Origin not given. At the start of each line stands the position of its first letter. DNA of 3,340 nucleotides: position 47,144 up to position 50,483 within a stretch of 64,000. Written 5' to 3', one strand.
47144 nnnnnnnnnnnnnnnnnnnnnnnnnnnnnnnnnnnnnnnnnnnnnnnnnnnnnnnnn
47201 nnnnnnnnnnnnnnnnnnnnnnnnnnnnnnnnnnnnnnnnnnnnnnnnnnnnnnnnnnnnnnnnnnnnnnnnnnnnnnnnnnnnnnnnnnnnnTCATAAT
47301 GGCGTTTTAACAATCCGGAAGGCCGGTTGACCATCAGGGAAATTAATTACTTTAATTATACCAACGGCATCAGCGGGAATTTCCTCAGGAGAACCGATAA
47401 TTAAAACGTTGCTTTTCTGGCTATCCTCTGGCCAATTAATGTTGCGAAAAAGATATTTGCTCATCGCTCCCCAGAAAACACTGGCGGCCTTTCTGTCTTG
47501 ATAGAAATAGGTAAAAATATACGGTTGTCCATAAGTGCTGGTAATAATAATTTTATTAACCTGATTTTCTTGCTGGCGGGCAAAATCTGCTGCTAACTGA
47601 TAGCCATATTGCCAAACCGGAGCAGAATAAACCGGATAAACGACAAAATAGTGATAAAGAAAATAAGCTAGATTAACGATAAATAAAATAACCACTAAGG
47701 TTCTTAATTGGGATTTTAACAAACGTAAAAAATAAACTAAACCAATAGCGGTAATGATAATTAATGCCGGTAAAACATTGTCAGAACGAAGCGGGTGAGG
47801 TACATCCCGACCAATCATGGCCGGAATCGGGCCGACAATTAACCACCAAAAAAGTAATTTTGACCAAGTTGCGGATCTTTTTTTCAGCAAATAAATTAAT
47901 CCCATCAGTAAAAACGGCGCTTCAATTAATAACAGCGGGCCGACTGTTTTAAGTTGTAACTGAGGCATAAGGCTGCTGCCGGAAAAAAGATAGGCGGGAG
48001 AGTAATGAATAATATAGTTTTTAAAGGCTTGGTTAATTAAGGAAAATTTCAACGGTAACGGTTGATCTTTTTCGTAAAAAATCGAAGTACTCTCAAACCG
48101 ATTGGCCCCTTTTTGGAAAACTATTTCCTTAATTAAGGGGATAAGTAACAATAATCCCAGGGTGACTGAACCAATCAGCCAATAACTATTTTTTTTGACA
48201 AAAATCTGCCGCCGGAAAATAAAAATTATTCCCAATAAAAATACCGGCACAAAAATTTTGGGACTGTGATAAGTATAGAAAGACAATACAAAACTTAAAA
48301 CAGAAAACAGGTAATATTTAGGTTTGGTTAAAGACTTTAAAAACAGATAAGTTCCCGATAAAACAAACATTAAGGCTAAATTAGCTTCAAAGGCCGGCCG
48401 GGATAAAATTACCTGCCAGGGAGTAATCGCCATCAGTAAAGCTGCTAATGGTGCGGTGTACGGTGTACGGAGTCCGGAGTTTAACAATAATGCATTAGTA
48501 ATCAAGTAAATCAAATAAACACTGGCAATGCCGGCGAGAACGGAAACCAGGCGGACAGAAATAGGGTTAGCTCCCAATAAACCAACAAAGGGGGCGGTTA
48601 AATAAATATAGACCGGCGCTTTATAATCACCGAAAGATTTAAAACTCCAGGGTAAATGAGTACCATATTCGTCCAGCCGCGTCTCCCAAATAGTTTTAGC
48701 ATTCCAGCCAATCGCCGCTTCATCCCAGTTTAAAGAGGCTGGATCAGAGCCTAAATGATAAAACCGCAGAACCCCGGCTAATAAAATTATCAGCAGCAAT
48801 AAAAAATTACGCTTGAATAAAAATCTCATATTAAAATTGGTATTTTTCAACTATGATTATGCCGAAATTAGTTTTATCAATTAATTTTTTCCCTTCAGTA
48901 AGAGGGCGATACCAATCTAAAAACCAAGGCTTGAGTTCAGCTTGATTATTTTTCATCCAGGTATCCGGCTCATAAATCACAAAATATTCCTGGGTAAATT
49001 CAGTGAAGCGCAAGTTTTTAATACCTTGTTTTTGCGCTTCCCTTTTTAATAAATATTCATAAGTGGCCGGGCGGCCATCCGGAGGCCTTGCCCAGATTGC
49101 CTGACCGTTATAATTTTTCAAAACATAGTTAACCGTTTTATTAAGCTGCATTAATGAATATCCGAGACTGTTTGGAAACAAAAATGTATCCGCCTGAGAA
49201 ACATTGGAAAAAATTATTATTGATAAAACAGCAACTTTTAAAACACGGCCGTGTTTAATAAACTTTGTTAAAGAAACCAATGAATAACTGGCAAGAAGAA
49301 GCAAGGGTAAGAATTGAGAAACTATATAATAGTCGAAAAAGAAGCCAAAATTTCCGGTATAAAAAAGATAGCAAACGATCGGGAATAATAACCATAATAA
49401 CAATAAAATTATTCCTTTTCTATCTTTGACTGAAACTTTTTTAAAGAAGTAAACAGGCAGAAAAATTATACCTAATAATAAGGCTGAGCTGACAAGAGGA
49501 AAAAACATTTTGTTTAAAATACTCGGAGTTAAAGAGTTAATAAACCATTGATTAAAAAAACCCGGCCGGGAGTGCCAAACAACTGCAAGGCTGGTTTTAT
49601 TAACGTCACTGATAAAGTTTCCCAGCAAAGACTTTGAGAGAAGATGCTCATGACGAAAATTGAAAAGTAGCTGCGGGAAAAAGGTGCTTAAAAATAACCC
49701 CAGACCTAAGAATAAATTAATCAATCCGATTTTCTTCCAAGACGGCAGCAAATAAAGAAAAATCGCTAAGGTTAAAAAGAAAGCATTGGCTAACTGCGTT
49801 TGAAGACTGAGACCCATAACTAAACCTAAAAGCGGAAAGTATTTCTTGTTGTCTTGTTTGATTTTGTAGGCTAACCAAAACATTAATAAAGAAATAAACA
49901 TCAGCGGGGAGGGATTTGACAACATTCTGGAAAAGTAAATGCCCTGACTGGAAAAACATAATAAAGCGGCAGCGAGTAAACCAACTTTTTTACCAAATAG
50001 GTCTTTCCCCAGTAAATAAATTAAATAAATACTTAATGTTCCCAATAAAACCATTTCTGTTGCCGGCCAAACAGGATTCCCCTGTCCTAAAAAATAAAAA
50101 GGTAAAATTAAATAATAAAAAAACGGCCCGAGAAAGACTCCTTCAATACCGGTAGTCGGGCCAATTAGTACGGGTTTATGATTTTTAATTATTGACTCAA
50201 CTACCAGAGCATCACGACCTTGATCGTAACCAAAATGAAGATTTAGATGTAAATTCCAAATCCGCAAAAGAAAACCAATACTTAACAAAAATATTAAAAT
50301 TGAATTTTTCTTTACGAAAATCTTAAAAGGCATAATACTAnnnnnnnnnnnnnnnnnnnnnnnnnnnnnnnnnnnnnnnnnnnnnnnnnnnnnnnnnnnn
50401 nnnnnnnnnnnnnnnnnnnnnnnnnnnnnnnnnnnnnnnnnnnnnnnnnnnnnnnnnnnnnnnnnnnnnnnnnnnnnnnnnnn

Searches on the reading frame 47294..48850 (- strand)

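Call 22: search_protein_families(library=pfam, proteins=[window:47294-48850:-], max_evalue=0.01)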
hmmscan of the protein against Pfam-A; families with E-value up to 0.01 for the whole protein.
window:47294-48850:- (518 aa): 1 family
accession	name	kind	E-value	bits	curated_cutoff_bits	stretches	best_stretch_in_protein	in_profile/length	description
PF13231.12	PMT_2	-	1.5e-09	38.7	26.1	1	77-239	2-157/160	Dolichyl-phosphate-mannose-protein mannosyltransferase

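Call 23: search_protein_families(library=ncbifam, proteins=[window:47294-48850:-], max_evalue=0.001)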
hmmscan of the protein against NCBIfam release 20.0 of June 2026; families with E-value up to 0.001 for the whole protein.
window:47294-48850:- (518 aa): 0 families

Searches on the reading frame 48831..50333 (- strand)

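Call 22: search_protein_families(library=pfam, proteins=[window:48831-50333:-], max_evalue=0.01)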
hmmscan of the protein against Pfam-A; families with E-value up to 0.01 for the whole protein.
window:48831-50333:- (500 aa): 2 families
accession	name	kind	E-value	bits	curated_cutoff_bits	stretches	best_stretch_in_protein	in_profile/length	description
PF13231.12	PMT_2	-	2.3e-13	51.1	26.1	1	94-223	28-159/160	Dolichyl-phosphate-mannose-protein mannosyltransferase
PF11028.14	TMEM260-like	-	0.0069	16.6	24.2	0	116-201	87-177/179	Protein O-mannosyl-transferase TMEM260-like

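Call 23: search_protein_families(library=ncbifam, proteins=[window:48831-50333:-], max_evalue=0.001)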
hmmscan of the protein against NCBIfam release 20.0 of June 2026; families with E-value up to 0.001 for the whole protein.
window:48831-50333:- (500 aa): 2 families
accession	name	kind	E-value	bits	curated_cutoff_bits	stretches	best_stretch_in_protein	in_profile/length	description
TIGR03663.1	TIGR03663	subfamily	1.1e-06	27.9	126.25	1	64-361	47-345/435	flippase activity-associated protein Agl23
TIGR04154.1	archaeo_STT3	subfamily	2.8e-05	22.7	450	1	69-133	70-141/831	oligosaccharyl transferase, archaeosortase A system-associated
